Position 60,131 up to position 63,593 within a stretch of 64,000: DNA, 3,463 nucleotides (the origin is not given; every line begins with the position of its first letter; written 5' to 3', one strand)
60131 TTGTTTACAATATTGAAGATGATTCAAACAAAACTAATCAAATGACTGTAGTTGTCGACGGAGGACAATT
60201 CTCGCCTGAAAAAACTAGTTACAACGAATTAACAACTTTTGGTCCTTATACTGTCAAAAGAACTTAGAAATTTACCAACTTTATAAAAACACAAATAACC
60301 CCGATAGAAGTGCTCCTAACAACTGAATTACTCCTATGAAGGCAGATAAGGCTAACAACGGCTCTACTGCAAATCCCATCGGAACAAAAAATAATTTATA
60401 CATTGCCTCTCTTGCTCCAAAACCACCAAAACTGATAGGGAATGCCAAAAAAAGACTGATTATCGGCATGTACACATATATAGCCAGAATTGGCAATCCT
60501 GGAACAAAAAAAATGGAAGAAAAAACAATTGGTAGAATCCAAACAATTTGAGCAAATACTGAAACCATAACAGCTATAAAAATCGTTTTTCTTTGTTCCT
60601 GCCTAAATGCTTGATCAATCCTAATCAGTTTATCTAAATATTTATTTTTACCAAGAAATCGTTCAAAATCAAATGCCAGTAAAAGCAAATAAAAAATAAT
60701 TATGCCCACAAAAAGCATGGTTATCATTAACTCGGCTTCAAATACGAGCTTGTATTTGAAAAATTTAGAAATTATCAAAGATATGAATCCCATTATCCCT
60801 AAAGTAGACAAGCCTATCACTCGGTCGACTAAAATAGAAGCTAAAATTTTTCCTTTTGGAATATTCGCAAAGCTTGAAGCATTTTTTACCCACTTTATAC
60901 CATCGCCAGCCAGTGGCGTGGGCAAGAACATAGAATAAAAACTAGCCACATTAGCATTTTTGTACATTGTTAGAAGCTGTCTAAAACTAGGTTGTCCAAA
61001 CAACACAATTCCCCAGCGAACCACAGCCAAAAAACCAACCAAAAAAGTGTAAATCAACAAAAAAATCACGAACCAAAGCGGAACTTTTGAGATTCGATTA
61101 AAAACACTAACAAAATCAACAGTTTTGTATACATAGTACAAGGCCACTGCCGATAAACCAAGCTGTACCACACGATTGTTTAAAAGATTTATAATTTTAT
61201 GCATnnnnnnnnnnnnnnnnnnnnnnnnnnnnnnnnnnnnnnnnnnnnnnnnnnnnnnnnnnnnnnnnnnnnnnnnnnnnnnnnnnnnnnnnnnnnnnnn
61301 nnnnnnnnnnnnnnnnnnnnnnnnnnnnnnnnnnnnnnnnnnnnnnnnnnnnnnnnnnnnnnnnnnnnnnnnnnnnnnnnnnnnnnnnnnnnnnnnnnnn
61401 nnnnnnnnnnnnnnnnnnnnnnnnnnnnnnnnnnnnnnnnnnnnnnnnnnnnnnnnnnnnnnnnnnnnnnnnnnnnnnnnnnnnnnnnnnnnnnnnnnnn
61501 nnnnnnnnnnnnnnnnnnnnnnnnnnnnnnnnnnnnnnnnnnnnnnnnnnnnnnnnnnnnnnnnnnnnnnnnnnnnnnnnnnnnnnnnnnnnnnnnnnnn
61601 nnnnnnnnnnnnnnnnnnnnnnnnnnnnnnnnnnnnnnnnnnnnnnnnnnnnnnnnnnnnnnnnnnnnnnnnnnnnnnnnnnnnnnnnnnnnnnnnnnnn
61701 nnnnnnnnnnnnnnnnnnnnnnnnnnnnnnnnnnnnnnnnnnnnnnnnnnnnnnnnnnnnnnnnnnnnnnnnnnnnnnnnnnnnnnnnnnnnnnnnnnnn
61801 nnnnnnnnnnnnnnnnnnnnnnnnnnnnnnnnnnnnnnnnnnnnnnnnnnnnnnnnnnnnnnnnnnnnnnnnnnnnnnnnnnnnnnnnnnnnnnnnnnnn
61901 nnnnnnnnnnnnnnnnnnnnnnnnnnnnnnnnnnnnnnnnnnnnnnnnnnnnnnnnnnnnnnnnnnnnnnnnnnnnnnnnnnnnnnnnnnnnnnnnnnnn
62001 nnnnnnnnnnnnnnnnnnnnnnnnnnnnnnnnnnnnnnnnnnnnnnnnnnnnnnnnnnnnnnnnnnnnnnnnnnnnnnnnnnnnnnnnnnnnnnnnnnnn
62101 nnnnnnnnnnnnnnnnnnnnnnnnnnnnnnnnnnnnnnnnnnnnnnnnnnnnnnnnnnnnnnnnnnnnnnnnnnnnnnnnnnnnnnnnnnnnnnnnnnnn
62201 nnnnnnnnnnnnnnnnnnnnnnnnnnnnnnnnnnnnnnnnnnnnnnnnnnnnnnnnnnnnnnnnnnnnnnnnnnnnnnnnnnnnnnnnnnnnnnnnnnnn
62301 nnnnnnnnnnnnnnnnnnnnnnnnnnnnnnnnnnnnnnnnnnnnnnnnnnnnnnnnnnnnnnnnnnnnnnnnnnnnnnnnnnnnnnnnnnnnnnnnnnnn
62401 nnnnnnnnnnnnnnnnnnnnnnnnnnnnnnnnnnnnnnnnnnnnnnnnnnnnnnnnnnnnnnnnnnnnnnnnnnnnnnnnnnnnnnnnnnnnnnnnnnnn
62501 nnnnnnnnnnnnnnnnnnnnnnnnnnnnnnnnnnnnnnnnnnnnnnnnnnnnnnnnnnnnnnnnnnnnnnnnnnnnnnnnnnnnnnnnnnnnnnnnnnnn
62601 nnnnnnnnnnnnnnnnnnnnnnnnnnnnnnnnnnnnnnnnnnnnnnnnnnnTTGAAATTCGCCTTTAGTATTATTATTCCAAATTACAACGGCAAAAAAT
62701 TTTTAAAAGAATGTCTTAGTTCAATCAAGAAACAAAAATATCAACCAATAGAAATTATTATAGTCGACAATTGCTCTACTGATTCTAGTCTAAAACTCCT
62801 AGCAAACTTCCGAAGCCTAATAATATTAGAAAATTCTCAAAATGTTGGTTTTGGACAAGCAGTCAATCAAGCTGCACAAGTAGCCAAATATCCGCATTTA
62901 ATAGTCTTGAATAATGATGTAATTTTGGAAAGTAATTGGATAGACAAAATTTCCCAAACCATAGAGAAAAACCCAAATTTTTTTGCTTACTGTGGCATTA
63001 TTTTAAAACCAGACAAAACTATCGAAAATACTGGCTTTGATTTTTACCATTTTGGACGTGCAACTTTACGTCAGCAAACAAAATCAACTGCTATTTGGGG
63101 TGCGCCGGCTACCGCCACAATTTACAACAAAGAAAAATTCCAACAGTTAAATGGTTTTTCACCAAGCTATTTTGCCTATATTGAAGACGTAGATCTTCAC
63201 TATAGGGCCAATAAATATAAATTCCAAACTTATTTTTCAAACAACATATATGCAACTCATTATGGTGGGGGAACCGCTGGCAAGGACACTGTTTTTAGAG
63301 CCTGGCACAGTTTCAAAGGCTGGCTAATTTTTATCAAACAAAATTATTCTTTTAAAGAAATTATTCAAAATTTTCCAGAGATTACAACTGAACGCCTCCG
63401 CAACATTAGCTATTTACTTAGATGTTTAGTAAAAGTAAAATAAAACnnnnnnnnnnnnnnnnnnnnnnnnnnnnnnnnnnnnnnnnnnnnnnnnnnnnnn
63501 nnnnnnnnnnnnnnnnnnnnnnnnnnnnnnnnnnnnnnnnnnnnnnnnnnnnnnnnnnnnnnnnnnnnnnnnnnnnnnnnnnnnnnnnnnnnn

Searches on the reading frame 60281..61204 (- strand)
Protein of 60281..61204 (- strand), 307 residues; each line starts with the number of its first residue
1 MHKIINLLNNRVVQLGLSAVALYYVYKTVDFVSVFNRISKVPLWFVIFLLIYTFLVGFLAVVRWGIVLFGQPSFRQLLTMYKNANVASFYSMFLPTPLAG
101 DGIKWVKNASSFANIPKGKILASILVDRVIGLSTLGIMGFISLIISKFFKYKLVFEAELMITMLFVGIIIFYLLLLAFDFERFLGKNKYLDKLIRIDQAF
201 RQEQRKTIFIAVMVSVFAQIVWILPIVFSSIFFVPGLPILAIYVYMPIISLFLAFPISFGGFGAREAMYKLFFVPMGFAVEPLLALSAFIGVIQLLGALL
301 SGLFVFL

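Call 7: search_protein_families(library=pfam, proteins=[window:60281-61204:-], max_evalue=0.01)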
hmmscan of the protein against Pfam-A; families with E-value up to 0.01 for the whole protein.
window:60281-61204:- (307 aa): 1 family
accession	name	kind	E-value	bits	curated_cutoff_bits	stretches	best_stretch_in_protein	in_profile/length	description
PF03706.18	LPG_synthase_TM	-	3.3e-24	86.3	33.4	1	12-302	2-302/302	Lysylphosphatidylglycerol synthase TM region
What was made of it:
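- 60281..61204 (-): MprF-flippase-like membrane protein (LPG_synthase_TM, PF03706); candidate flippase for module 3. PF03706 3.3e-24, covering 2-302 of 302 profile positions (call 7).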

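Call 57: search_protein_families(library=ncbifam, proteins=[window:60281-61204:-], max_evalue=0.01)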
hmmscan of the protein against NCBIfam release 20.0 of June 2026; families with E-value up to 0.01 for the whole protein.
window:60281-61204:- (307 aa): 0 families

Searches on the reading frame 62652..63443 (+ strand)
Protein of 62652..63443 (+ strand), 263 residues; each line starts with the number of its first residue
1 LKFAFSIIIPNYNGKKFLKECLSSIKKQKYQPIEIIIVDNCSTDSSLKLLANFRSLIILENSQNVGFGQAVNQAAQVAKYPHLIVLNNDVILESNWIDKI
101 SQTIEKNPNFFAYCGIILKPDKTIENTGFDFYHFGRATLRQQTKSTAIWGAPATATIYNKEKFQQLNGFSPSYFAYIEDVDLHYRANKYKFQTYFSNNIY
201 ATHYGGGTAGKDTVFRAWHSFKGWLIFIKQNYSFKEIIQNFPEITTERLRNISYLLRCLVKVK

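Call 33: search_protein_families(library=ncbifam, proteins=[window:62652-63443:+], max_evalue=1e-8)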
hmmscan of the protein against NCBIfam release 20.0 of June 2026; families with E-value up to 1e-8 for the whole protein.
window:62652-63443:+ (263 aa): 12 families
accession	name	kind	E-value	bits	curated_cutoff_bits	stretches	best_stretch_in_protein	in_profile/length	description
TIGR04283.1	glyco_like_mftF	equivalog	6.2e-19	68.5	182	1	6-200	2-183/221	TIGR04283 family arsenosugar biosynthesis glycosyltransferase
TIGR03111.1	glyc2_xrt_Gpos1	hypoth_equivalog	1.6e-16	60.1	363.95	1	6-134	52-186/439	TIGR03111 family XrtG-associated glycosyltransferase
NF041875.1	EPS_EpsD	equivalog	1.2e-15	57.7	370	1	6-205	2-208/325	exopolysaccharide biosynthesis glycosyltransferase EpsD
TIGR03937.1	PgaC_IcaA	equivalog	5.5e-15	55.2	422.3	1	5-115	47-161/407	poly-beta-1,6-N-acetyl-D-glucosamine synthase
NF047683.1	TeichurnBiosyTuaG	equivalog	2.4e-13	50.3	400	1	5-115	8-122/252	teichuronic acid biosynthesis protein TuaG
NF007482.0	PRK10073.1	equivalog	3.5e-13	49.3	423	1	4-83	7-89/334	glycosyltransferase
NF038302.1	EPS_HpsE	equivalog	1.3e-12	47.4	300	1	4-117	2-124/307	hormogonium polysaccharide biosynthesis glycosyltransferase HpsE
TIGR01556.1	rhamnosyltran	subfamily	4.1e-10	39.3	200.55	1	16-206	8-203/281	rhamnosyltransferase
NF053739.1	GlytfEpsEBac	equivalog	2.1e-09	36.8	450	1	6-194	4-193/265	glycosyltransferase EpsE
NF041394.1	GtaseAglG_Halo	equivalog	2.7e-09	36.7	440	1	6-171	4-176/304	glucosyl-dolichyl phosphate glucuronosyltransferase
NF038299.1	EPS_HpsN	equivalog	6.8e-09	35.1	425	0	5-126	3-128/317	hormogonium polysaccharide biosynthesis glycosyltransferase HpsN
TIGR03965.1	mycofact_glyco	equivalog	7.6e-09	34.9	280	0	6-187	77-264/467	mycofactocin biosynthesis glycosyltransferase MftF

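Call 78: search_protein_families(library=pfam, proteins=[window:62652-63443:+], max_evalue=0.01)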
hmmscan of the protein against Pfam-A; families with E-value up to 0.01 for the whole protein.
window:62652-63443:+ (263 aa): 4 families
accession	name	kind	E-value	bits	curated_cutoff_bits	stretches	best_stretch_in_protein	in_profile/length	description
PF00535.33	Glycos_transf_2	-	6.7e-30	104.7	23.3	1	6-165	1-166/168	Glycosyl transferase family 2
PF13641.12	Glyco_tranf_2_3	-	7.7e-12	46.1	27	1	5-204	3-212/230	Glycosyltransferase like family 2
PF10111.15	Glyco_tranf_2_2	-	4.4e-05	23.5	27.3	1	6-109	1-116/276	Glycosyltransferase like family 2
PF02709.20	Glyco_transf_7C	-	0.00029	20.9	23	1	155-195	23-64/78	N-terminal domain of galactosyltransferase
